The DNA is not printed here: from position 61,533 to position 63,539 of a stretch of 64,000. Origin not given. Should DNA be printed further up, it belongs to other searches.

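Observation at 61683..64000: GmrSD-like type IV restriction enzyme next to a partial gene with a DEDDy-exonuclease-like terminus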

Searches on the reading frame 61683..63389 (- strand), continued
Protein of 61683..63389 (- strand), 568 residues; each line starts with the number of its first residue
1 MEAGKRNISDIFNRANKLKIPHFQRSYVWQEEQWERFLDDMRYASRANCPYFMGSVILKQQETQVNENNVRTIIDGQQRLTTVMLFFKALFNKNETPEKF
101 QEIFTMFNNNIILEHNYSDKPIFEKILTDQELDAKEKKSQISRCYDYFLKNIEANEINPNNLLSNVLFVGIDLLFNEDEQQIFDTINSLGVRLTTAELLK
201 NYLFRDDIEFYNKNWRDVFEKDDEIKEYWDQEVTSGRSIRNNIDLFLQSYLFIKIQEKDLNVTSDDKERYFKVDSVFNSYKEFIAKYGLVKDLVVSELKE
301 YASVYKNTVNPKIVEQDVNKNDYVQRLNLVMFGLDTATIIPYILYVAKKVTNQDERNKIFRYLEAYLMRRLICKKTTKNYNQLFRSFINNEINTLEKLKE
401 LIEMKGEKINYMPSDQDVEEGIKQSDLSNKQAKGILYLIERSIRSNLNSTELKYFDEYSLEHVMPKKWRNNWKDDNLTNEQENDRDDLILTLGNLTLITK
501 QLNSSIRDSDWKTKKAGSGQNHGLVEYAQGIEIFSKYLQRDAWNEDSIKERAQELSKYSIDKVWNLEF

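Call 99: fold_search(model_id=the predicted structure, library=pdb)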
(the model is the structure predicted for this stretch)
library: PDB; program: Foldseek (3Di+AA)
matches with E <= 10: 88; with E <= 0.001: 8
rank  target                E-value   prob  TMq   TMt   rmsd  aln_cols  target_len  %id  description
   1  9jfl_A                4.9e-15  1.00  0.55  0.53   8.7       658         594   16  Molecular basis of the phosphorothioation-sensing antiphage defence system DndBCDE-DndI (released 2024-12-11)
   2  9jfl_B                1.9e-14  1.00  0.54  0.53   8.7       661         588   17  Molecular basis of the phosphorothioation-sensing antiphage defence system DndBCDE-DndI (released 2024-12-11)
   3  7drs_A                5.9e-11  1.00  0.42  0.33  20.7       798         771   15  Structure of SspE_40224 (released 2022-06-29)
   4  7drr_A                8.9e-11  1.00  0.39  0.30  21.1       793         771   14  Structure of SspE-R100A protein (released 2022-06-29)
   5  7p9k_A                1.4e-07  1.00  0.33  0.33  21.8       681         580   13  BrxU, GmrSD-family Type IV restriction enzyme (released 2021-12-08)
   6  6jiv_A                3.2e-07  1.00  0.26  0.27  21.0       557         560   15  SspE crystal structure (released 2020-03-25)
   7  7p9m_A                1.2e-06  1.00  0.34  0.34  22.8       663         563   14  BrxU, GmrSD-family Type IV restriction enzyme (released 2021-12-08)
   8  6jiv_C                5.2e-06  1.00  0.27  0.27  21.5       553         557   14  SspE crystal structure (released 2020-03-25)
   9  7dri_A                1.7e-03  1.00  0.37  0.44  10.5       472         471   13  Structure of SspE_CTD_41658 (released 2022-06-29)
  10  8hrb_A                6.4e-01  0.04  0.10  0.08  23.0       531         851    9  Structure of tetradecameric RdrA ring in RNA-loading state (released 2023-02-01)
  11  3rab                  8.1e-01  0.08  0.09  0.19  15.1       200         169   13  GPPNHP-BOUND RAB3A AT 2.0 A RESOLUTION (released 1999-04-16)
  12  8e9z_B                1.3e+00  0.03  0.06  0.10  22.4       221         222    9  CryoEM structure of miniGq-coupled hM3R in complex with Iperoxo (released 2022-11-30)
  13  8x8l_A                1.7e+00  0.04  0.07  0.13  16.6       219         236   10  Cryo-EM structure of the cortistatin 17-bound Somatostatin receptor 5-Gi protein complex (released 2024-06-12)
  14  9ltq_B                1.9e+00  0.04  0.08  0.16  16.9       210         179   10  Crystal structure of human RAB43 in complex with GppNHp (released 2026-01-14)
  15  2y8e_A                2.1e+00  0.04  0.08  0.18  15.7       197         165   11  Crystal structure of D. melanogaster Rab6 GTPase bound to GMPPNP (released 2011-07-06)
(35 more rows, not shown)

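Call 108: list_cluster_members(proteins=[P0241, P0001])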
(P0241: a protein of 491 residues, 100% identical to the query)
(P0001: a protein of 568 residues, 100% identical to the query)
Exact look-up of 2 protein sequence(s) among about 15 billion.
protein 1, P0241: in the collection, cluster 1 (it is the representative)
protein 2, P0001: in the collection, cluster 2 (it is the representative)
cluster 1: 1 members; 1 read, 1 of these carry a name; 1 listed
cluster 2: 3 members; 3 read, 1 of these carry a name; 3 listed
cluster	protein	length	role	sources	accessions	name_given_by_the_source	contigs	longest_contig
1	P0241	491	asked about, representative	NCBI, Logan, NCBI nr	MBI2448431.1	DUF2779 domain-containing protein [Candidatus Microgenomates bacterium]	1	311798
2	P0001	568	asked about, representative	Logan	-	-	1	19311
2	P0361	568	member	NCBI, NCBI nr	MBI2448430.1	DUF262 domain-containing protein [Candidatus Microgenomates bacterium]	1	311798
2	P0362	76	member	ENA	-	-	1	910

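Call 110: search_dna_similar(query=window:61683-63389:-, collection=plasmids, mode=protein, max_rows=25)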
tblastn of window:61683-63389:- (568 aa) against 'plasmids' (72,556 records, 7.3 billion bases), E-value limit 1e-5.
Records with a match: 225; places in all: 232; records where one place covers at least 80% of the query: 77.
Best place of each record, by identity: <60% 225.
By first word of the organism name: Klebsiella 55; Enterobacter 23; Rhizobium 14; Escherichia 8; Lactiplantibacillus 7; Synechocystis 5; Streptomyces 5; Planktothrix 5; Vibrio 5; Bacillus 5; and 67 more.
By predicted mobility (MOB-suite, as given by PLSDB): non-mobilizable 99; conjugative 86; mobilizable 40.
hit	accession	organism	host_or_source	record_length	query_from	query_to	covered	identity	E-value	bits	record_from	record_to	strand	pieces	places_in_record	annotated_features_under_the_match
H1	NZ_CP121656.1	Rhizobium sp. CB3171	Calliandra calothyrsus,cell culture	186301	1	555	98%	28.3%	3e-42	170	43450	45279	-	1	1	DUF262 domain-containing protein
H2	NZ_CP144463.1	Halalkalicoccus sp. FCH27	cell culture,Salt lake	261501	1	564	99%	26.8%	3e-51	197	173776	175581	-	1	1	DUF262 domain-containing HNH endonuclease family protein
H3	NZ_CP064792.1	Halapricum desulfuricans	Elton hypersaline lake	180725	1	564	99%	26.7%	8e-52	199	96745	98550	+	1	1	DUF262 domain-containing protein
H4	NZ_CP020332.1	Martelella mediterranea DSM 17316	-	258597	1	564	99%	26.6%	4e-37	155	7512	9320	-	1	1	DUF262 domain-containing protein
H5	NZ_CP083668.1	Haloprofundus halobius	cell culture,salt lake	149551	1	564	98%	26.5%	2e-42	199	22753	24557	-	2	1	DUF262 domain-containing protein (x2)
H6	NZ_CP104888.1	Bartonella sp. HY761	pure-culture,feces of bat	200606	1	555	98%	26.1%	9e-34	144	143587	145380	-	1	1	DUF262 domain-containing HNH endonuclease family protein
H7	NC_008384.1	Rhizobium johnstonii 3841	-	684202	1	564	99%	25.2%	1e-37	156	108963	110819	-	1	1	DUF262 domain-containing protein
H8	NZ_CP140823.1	Rhizobium johnstonii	Trifolium pratense,whole organism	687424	1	564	99%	25.2%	1e-37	156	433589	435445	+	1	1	DUF262 domain-containing protein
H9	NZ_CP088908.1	Rhodococcus qingshengii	cell culture,forest soil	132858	1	564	99%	25.1%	4e-41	167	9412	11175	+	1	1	DUF262 domain-containing protein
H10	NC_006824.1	Aromatoleum aromaticum EbN1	-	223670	1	564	99%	24.9%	5e-29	130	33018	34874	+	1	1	DUF262 domain-containing protein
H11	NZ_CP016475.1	Picosynechococcus sp. PCC 7003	cell culture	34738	1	564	99%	24.7%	1e-18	98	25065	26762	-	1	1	DUF262 domain-containing protein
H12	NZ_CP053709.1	Lichenicola cladoniae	Cladonia borealis,cell culture,lichen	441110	1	564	99%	24.4%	2e-27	125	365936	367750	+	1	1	DUF262 domain-containing protein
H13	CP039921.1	Agrobacterium tumefaciens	-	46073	1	555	98%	24.7%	3e-36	152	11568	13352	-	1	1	DUF262 domain-containing protein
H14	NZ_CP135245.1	Escherichia coli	Food,other,Pig ear pet treat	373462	1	564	99%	24.3%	5e-23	111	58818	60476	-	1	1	none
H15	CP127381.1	Aerococcus tenax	Homo sapiens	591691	1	564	99%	24.2%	1e-23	113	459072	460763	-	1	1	DUF262 domain-containing protein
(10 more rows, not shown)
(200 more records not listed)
